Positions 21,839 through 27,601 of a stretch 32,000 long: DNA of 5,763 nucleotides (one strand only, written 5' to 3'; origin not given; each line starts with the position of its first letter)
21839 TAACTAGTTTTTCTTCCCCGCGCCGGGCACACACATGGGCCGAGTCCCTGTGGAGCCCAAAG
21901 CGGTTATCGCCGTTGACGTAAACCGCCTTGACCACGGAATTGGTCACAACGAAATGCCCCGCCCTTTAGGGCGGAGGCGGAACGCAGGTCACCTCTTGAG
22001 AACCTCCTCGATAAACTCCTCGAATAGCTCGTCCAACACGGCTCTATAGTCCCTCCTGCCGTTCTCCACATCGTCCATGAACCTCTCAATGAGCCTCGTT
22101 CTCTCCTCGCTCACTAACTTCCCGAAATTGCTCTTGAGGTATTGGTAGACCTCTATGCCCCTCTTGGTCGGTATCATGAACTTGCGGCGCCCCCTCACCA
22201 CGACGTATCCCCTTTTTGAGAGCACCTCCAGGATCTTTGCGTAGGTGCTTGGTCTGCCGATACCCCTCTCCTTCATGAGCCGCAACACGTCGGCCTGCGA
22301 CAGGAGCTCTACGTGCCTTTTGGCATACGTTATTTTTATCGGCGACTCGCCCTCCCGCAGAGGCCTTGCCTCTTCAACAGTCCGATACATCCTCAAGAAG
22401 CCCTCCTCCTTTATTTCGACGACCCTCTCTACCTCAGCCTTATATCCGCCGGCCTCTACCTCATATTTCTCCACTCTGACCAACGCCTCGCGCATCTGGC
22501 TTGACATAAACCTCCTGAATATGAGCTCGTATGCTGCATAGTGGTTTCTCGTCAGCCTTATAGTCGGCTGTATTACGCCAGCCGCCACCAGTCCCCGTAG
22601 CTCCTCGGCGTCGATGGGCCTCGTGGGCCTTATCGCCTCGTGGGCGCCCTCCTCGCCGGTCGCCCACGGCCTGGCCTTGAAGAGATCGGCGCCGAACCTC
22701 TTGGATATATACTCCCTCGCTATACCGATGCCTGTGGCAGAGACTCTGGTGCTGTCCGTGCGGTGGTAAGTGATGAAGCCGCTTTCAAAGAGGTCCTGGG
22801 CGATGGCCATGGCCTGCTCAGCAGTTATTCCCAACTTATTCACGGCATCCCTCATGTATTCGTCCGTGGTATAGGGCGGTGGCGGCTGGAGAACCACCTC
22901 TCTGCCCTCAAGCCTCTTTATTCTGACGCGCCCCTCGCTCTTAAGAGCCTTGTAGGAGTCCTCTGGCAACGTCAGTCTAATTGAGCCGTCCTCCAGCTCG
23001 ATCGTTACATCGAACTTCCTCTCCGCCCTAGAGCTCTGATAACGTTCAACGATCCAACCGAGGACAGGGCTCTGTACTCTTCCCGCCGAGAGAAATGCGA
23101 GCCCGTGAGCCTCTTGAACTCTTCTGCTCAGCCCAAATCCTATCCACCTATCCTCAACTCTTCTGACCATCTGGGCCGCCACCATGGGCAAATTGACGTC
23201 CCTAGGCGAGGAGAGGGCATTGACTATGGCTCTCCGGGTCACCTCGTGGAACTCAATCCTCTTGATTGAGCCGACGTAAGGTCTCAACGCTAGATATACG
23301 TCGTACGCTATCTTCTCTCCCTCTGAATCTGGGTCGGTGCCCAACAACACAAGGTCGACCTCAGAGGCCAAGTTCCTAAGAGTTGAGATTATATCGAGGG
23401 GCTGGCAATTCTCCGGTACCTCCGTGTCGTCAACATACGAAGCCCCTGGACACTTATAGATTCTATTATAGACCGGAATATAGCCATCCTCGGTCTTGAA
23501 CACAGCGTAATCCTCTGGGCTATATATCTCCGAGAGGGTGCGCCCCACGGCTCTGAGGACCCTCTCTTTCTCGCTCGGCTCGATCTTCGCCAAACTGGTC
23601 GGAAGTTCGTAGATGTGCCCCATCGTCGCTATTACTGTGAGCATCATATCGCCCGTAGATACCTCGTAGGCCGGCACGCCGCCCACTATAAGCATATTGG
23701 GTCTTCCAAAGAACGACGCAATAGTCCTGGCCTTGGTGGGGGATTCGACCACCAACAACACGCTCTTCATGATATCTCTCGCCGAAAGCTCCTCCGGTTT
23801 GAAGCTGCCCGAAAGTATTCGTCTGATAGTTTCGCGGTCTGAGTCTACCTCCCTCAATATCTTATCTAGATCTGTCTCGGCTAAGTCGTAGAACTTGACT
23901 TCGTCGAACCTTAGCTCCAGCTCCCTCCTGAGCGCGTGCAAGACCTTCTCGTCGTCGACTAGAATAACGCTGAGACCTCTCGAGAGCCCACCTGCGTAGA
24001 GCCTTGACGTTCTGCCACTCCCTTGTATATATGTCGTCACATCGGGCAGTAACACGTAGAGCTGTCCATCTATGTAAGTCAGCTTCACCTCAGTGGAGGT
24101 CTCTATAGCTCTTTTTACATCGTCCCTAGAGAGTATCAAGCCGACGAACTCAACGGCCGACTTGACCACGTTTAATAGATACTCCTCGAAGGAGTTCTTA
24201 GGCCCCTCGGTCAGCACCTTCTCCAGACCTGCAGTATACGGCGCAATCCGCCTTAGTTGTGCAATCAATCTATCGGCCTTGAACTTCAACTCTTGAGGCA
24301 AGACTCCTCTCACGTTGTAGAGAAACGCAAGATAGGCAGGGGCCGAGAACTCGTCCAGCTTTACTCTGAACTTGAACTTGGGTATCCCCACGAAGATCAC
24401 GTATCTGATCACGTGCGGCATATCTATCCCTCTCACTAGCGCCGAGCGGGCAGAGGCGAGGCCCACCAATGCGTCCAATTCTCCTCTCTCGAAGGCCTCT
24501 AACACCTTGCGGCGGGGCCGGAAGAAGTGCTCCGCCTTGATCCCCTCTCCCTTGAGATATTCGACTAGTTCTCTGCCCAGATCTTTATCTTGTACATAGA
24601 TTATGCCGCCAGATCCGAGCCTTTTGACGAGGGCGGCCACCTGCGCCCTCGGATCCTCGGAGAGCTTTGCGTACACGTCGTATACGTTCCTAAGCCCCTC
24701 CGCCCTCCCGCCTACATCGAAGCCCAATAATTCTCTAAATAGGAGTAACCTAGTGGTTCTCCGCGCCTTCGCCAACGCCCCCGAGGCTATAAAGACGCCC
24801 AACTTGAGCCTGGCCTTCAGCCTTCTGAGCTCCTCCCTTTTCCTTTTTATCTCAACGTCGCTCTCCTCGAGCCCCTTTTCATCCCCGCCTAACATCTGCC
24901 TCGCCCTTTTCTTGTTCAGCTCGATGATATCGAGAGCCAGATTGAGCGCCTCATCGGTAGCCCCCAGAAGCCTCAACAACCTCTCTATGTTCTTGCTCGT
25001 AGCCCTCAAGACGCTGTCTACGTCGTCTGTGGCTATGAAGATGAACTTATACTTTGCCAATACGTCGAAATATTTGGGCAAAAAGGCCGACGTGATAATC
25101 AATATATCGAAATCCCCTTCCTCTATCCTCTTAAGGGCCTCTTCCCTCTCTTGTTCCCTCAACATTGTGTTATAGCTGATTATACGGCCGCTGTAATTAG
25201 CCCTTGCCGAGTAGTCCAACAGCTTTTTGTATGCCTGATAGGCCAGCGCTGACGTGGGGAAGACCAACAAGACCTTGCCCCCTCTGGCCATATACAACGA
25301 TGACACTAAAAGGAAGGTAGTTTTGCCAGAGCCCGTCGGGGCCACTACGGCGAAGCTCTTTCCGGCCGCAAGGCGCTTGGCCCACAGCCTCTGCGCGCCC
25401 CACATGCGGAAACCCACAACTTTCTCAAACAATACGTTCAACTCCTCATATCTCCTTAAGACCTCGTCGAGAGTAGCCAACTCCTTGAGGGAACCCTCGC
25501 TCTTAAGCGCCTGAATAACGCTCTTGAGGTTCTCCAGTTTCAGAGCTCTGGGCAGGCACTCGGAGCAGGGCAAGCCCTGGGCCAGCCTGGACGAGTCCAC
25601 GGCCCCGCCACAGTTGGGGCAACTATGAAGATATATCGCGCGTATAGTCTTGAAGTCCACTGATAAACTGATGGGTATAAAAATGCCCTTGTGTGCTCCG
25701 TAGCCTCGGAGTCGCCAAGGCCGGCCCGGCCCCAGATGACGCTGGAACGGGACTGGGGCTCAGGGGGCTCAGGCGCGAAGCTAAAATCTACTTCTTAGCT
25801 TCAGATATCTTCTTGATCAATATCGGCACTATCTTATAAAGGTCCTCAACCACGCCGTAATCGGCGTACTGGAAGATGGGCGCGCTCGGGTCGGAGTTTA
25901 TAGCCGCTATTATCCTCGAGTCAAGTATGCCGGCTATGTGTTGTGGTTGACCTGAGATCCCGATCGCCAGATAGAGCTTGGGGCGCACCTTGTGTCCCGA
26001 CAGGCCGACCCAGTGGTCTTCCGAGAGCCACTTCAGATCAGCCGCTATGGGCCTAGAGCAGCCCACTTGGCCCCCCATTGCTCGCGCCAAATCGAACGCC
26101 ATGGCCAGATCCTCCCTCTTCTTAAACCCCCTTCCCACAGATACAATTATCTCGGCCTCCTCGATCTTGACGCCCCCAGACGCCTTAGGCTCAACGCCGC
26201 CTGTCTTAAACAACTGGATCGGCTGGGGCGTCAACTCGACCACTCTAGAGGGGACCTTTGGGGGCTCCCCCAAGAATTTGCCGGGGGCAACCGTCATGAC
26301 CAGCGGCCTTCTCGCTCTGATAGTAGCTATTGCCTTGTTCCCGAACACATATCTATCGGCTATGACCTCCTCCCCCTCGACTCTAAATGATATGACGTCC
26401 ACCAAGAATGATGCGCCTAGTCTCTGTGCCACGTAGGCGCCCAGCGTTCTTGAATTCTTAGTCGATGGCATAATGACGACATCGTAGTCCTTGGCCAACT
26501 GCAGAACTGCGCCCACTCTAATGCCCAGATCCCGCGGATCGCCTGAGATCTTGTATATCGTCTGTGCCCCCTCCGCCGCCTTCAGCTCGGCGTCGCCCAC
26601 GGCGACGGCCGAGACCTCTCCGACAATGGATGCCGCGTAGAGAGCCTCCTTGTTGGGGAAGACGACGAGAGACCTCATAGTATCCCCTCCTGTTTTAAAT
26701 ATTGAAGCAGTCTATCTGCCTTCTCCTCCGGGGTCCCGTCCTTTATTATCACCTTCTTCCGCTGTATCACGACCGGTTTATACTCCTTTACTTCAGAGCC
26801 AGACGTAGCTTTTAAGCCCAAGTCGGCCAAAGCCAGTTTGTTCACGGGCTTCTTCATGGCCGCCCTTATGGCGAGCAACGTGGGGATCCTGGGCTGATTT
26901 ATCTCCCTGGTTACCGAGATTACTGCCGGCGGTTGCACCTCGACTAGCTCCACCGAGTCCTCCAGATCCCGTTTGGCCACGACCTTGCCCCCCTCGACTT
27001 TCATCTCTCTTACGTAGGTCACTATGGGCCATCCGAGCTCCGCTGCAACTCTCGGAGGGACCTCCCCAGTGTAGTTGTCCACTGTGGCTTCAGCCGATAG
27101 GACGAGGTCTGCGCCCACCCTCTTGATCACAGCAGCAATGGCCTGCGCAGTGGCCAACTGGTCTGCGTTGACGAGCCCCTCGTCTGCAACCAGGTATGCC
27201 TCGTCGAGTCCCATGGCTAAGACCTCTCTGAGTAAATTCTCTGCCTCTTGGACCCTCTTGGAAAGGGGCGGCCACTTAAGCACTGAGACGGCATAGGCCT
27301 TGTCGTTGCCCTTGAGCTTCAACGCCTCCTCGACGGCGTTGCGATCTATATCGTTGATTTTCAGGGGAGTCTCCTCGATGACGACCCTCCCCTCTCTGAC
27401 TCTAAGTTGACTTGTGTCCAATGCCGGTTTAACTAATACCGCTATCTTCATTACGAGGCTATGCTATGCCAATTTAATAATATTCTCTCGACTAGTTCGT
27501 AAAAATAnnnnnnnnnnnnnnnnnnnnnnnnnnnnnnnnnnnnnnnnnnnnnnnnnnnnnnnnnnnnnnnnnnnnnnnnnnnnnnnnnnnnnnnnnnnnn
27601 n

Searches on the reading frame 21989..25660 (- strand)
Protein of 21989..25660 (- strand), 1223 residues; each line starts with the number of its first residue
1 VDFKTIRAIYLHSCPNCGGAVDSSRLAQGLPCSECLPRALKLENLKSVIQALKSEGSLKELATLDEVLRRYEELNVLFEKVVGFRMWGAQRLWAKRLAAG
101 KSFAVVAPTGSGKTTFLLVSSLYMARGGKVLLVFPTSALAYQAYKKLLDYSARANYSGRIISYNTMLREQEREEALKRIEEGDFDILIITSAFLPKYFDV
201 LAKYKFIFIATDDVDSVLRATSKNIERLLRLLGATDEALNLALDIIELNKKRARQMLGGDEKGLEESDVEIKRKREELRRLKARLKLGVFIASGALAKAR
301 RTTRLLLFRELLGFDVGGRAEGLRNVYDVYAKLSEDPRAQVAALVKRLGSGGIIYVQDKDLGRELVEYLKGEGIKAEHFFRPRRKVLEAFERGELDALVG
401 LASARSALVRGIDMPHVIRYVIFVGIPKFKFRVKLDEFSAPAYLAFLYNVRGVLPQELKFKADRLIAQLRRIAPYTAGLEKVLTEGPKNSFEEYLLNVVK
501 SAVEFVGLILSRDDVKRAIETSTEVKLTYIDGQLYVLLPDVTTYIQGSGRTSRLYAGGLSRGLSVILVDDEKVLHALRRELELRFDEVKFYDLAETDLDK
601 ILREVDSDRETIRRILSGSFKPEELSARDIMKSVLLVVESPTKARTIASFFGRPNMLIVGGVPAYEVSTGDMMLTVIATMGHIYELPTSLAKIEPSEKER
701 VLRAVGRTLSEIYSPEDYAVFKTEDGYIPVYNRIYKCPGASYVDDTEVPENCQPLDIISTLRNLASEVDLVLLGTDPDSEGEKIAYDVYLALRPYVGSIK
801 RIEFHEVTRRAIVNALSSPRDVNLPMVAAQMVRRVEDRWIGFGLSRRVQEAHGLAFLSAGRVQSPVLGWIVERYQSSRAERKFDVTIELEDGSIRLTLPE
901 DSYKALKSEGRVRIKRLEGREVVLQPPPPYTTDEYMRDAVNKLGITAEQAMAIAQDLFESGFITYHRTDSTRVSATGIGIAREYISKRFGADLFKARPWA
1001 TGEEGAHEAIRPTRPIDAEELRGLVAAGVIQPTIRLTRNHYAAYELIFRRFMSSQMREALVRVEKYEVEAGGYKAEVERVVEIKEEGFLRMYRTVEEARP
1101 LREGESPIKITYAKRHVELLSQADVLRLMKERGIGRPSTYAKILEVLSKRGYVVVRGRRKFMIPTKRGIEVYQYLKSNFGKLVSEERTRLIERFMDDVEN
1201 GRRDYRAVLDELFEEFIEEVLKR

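Call 97: search_protein_families(library=pfam, proteins=[window:21989-25660:-], max_evalue=0.00001)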
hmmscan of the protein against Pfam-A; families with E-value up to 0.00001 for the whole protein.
window:21989-25660:- (1223 aa): 6 families
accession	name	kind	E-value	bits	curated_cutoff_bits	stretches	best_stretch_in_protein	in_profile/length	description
PF01131.25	Topoisom_bac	-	5.9e-79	266.4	35.1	1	823-1209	3-410/411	DNA topoisomerase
PF01751.28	Toprim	-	7.1e-16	58.6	23.1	1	635-806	2-95/96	Toprim domain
PF17915.7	zf_Rg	-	1.5e-13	50.4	25.5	1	6-39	2-35/49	Reverse gyrase zinc finger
PF00270.35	DEAD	-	1.6e-13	51.2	26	1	90-232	4-145/167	DEAD/DEAH box helicase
PF00271.37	Helicase_C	-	5.1e-06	27.2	23.5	0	123-192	11-74/110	Helicase conserved C-terminal domain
PF04851.21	ResIII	-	9.8e-06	26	22.5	0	98-190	21-106/164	Type III restriction enzyme, res subunit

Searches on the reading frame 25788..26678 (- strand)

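Call 60: search_protein_families(library=pfam, proteins=[window:25788-26678:-], max_evalue=0.001)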
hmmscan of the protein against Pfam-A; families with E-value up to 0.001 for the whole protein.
window:25788-26678:- (296 aa): 2 families
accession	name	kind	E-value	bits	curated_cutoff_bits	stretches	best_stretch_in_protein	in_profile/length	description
PF00766.25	ETF_alpha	-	2.6e-31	107.9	27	1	171-251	1-80/81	Electron transfer flavoprotein FAD-binding domain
PF01012.27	ETF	-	4.1e-18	66.3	26.7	1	11-135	19-160/181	Electron transfer flavoprotein domain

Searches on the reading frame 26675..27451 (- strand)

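Call 60: search_protein_families(library=pfam, proteins=[window:26675-27451:-], max_evalue=0.001)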
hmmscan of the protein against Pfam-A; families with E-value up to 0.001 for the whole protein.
window:26675-27451:- (258 aa): 1 family
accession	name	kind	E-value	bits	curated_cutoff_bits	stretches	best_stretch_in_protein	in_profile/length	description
PF01012.27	ETF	-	1e-38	133.4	26.7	1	23-210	3-180/181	Electron transfer flavoprotein domain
